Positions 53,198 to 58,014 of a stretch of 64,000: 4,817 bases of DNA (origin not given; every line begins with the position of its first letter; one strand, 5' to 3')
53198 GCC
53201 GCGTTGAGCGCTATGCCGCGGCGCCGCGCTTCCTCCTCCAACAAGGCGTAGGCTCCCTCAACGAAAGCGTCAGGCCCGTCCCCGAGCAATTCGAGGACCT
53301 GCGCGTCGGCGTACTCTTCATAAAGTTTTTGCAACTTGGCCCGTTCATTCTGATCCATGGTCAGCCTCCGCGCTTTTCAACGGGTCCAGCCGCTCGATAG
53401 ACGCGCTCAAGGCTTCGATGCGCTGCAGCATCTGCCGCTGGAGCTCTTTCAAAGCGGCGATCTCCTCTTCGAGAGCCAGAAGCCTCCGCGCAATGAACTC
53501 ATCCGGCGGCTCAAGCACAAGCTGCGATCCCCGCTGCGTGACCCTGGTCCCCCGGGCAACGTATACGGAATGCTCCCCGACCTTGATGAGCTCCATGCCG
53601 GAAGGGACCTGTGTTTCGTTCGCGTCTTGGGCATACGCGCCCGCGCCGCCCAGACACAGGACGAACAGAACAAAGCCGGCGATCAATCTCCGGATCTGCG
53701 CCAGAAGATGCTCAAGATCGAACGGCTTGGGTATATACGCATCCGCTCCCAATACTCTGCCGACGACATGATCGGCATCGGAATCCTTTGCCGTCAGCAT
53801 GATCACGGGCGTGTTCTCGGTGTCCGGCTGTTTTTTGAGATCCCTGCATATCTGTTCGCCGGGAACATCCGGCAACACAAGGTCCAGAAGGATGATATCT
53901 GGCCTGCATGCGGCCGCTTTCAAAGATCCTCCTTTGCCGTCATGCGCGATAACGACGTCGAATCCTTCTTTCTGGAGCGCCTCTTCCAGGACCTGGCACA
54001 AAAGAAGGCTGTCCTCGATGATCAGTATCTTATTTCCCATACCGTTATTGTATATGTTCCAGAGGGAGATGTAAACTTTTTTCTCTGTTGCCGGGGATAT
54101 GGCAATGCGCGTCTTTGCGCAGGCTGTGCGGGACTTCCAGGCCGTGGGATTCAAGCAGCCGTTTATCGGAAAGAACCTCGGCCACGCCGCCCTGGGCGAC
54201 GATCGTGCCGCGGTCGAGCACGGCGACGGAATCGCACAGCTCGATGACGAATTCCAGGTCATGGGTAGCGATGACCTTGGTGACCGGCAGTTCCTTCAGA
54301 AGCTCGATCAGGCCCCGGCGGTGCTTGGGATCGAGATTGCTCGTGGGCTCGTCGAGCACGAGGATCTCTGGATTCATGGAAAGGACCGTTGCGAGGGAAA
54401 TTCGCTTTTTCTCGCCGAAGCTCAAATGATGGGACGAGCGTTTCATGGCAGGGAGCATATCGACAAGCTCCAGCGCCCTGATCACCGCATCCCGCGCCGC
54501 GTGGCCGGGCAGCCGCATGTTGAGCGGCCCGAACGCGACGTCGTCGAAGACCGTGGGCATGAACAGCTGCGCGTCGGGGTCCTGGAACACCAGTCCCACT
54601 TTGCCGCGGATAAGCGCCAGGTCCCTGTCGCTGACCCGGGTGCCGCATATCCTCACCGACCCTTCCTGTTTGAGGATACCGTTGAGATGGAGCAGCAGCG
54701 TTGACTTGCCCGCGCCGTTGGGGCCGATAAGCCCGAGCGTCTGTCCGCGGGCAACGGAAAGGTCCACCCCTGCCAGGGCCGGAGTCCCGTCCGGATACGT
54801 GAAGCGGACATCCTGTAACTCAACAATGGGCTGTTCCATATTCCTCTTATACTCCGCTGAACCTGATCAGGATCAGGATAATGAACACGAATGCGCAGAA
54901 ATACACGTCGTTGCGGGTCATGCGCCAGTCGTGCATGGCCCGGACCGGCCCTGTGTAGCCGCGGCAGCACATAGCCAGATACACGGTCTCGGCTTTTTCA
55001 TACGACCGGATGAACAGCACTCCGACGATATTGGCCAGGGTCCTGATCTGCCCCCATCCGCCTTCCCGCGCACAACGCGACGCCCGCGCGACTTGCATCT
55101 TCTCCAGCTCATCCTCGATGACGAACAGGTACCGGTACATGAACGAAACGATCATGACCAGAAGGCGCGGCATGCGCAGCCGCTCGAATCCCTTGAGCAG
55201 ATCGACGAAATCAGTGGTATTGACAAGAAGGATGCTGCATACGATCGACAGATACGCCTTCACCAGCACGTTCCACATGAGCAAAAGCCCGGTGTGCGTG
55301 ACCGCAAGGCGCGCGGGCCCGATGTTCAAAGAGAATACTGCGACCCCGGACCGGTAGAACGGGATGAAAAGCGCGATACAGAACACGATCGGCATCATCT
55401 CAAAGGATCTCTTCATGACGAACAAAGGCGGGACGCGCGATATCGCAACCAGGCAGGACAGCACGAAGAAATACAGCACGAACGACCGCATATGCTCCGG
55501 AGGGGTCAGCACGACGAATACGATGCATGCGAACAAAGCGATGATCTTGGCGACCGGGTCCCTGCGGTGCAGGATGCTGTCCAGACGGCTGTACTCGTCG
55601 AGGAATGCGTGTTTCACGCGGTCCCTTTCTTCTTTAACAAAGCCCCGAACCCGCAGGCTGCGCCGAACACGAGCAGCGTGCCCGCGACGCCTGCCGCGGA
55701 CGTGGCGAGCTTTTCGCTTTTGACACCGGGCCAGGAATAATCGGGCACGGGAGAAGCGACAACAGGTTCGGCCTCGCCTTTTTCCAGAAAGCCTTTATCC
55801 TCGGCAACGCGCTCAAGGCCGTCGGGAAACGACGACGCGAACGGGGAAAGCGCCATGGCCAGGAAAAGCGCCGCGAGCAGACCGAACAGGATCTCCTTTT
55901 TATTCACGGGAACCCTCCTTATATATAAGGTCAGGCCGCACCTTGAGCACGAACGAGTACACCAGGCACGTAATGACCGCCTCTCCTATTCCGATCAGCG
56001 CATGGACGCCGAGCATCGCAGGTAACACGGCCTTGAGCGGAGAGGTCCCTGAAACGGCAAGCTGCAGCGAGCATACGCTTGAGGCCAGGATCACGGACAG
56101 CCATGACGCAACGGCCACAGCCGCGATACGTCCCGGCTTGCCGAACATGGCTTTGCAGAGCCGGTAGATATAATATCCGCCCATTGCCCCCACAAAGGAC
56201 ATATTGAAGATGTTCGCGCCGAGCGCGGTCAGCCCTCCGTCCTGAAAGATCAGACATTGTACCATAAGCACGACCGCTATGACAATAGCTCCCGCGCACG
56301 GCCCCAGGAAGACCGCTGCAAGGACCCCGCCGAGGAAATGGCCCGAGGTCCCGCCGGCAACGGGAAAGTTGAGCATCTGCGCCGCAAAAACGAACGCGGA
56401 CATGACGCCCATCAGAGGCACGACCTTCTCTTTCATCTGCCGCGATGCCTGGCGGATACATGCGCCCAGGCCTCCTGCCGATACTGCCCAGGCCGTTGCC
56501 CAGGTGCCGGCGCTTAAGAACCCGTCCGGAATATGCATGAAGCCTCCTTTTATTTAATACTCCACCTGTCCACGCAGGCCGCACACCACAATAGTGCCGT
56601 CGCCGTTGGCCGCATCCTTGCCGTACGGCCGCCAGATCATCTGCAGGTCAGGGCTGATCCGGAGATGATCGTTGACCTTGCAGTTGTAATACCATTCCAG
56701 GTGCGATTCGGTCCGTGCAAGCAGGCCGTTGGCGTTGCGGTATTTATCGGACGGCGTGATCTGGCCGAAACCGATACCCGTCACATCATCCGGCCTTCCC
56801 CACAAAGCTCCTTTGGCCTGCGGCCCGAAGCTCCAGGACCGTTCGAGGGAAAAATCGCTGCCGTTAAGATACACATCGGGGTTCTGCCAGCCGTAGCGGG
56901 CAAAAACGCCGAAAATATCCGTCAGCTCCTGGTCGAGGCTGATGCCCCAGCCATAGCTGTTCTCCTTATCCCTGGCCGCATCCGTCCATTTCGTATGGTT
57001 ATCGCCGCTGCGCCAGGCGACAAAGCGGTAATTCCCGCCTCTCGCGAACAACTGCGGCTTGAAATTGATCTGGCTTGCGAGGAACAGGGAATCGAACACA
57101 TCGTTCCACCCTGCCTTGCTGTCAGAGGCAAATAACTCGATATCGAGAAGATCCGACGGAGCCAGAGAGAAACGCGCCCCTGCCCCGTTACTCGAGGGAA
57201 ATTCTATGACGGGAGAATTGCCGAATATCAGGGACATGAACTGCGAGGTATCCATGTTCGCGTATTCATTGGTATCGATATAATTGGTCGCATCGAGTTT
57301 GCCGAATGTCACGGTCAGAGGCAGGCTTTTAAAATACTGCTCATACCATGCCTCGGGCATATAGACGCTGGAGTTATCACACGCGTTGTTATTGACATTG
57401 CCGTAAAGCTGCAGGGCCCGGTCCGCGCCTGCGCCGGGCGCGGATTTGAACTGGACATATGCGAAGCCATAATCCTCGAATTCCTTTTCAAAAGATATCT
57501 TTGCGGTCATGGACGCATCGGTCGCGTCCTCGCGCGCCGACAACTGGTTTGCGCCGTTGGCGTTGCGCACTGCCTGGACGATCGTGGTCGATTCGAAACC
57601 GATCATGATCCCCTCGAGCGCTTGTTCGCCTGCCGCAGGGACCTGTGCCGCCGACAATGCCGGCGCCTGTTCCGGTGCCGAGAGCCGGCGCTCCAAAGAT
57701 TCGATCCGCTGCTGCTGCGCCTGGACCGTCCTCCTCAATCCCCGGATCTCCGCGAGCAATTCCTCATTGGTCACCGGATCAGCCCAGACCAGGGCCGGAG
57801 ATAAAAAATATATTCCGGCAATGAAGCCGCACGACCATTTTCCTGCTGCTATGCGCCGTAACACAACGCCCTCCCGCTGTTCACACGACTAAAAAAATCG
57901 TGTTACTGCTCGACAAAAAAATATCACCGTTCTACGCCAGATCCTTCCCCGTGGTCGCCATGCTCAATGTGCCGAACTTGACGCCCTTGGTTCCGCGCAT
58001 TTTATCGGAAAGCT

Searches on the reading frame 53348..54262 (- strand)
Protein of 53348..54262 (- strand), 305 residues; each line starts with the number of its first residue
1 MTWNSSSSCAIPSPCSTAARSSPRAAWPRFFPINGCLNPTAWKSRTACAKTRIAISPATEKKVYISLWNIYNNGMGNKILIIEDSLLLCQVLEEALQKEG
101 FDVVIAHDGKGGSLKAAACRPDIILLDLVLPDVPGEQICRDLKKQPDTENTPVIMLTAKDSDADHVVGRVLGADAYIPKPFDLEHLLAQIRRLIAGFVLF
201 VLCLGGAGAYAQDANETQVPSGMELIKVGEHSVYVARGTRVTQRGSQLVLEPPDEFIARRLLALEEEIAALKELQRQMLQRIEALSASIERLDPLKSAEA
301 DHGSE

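Call 41: search_protein_families(library=pfam, proteins=[window:53348-54262:-], max_evalue=0.00001)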
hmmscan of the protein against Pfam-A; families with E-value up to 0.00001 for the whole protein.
window:53348-54262:- (305 aa): 1 family
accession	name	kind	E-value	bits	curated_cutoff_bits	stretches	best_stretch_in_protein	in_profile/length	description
PF00072.30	Response_reg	-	7.3e-23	81.3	30.2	1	79-190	1-110/111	Response regulator receiver domain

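Call 46: search_protein_families(library=ncbifam, proteins=[window:53348-54262:-], max_evalue=0.001)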
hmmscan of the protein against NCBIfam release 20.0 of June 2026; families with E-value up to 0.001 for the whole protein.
window:53348-54262:- (305 aa): 87 families (the best 25 are shown)
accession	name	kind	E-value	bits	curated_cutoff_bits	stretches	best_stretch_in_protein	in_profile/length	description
TIGR02154.1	PhoB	equivalog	2.6e-28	98.9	296.2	1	75-193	1-119/226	phosphate regulon transcriptional regulator PhoB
NF040534.1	resp_reg_YycF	equivalog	4.5e-28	98.1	340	1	78-191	2-112/231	response regulator YycF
NF053854.1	RespRegPhoBBctds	equivalog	7.5e-25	87.6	270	1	79-194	1-115/225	two-component system response regulator PhoB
NF040689.1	MtrAB_MtrA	equivalog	1e-24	87.1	300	1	79-192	1-111/219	MtrAB system response regulator MtrA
NF008199.0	PRK10955.1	equivalog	1.6e-24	87.2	341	1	77-193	2-114/232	envelope stress response regulator transcription factor CpxR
NF007135.0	PRK09581.1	equivalog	3.2e-24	85.6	474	1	75-193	1-119/457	PleD family two-component system response regulator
NF007005.1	PRK09468.1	equivalog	9.1e-24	84.2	331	1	77-194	4-119/237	osmolarity response regulator transcription factor OmpR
NF041733.1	resp_reg_CseB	equivalog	2.7e-22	79.3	350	1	78-196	2-117/228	two-component system response regulator CseB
NF008296.0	PRK11083.1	equivalog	2.9e-22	79.2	273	1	77-195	4-119/228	two-component system response regulator CreB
NF045944.1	ResRegRpaBCyano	equivalog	3.8e-22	78.8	330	1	80-197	1-115/229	response regulator transcription factor RpaB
NF041209.1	resp_regPieR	equivalog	2e-21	76.7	450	1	78-191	2-112/231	two component system response regulator PieR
TIGR01387.1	cztR_silR_copR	subfamily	3.8e-21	75.7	279.2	1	79-194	1-114/218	heavy metal response regulator transcription factor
NF007928.2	PRK10643.1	equivalog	4e-21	75.7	330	1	78-194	2-116/216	two-component system response regulator PmrA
NF041734.1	resp_reg_RppA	equivalog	7.9e-20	71.2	250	1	78-193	2-117/229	two-component system response regulator RppA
NF033117.2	vanR_ACDEGLN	exception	3.1e-19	69.4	350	1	79-192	1-111/226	VanR-ABDEGLN family response regulator transcription factor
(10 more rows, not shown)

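Call 57: search_protein_families(library=pfam, proteins=[window:53348-54262:-], max_evalue=0.1)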
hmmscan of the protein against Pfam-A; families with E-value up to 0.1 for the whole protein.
window:53348-54262:- (305 aa): 1 family
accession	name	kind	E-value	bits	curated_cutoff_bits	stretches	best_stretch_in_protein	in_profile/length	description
PF00072.30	Response_reg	-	7.3e-23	81.3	30.2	1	79-190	1-110/111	Response regulator receiver domain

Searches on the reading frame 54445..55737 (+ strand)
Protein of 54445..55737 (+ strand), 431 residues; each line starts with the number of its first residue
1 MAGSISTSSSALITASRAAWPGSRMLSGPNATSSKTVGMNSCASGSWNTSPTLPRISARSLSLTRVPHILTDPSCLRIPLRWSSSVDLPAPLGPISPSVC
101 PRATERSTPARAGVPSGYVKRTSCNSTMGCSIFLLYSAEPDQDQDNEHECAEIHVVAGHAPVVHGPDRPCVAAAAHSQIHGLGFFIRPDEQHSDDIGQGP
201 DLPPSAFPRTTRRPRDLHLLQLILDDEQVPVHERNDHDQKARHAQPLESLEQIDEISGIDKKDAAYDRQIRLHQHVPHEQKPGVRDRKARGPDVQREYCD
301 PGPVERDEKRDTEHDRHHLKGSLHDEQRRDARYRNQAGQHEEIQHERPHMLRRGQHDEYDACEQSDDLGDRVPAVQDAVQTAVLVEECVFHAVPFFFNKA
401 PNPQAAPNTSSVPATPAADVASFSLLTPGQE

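Call 41: search_protein_families(library=pfam, proteins=[window:54445-55737:+], max_evalue=0.00001)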
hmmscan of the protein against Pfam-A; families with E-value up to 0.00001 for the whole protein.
window:54445-55737:+ (431 aa): 0 families

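Call 46: search_protein_families(library=ncbifam, proteins=[window:54445-55737:+], max_evalue=0.001)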
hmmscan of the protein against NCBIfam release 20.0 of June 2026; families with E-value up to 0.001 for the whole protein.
window:54445-55737:+ (431 aa): 0 families

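Call 57: search_protein_families(library=pfam, proteins=[window:54445-55737:+], max_evalue=0.1)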
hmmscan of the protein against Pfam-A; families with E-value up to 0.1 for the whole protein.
window:54445-55737:+ (431 aa): 1 family
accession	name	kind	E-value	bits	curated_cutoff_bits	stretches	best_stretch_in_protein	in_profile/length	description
PF16607.10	CYLD_phos_site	-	0.073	13.3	27.9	0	363-406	84-126/165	Phosphorylation region of CYLD, unstructured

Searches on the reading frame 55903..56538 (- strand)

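Call 41: search_protein_families(library=pfam, proteins=[window:55903-56538:-], max_evalue=0.00001)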
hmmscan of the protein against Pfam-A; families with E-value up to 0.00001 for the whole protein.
window:55903-56538:- (212 aa): 1 family
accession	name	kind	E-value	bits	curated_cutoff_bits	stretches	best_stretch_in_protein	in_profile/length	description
PF01891.21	CbiM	-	6.3e-66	222.6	23.1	1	2-204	1-205/205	Cobalt uptake substrate-specific transmembrane region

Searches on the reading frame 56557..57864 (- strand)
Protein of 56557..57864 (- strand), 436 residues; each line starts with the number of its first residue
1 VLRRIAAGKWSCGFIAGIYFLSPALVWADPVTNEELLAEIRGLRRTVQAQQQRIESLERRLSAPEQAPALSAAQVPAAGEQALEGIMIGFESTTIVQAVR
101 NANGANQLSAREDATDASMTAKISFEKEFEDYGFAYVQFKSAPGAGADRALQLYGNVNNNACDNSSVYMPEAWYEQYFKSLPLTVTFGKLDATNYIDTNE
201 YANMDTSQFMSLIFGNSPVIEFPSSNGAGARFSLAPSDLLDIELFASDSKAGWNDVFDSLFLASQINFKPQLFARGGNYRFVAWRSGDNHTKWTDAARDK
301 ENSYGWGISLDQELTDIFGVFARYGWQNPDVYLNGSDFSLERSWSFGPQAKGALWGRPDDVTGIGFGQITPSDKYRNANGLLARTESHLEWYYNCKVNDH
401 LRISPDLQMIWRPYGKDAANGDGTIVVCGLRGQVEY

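Call 41: search_protein_families(library=pfam, proteins=[window:56557-57864:-], max_evalue=0.00001)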
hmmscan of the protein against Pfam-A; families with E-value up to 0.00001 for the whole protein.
window:56557-57864:- (436 aa): 1 family
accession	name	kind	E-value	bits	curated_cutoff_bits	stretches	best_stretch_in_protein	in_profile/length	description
PF04966.18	OprB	-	3.9e-26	92.7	22.9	1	158-435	61-371/372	Carbohydrate-selective porin, OprB family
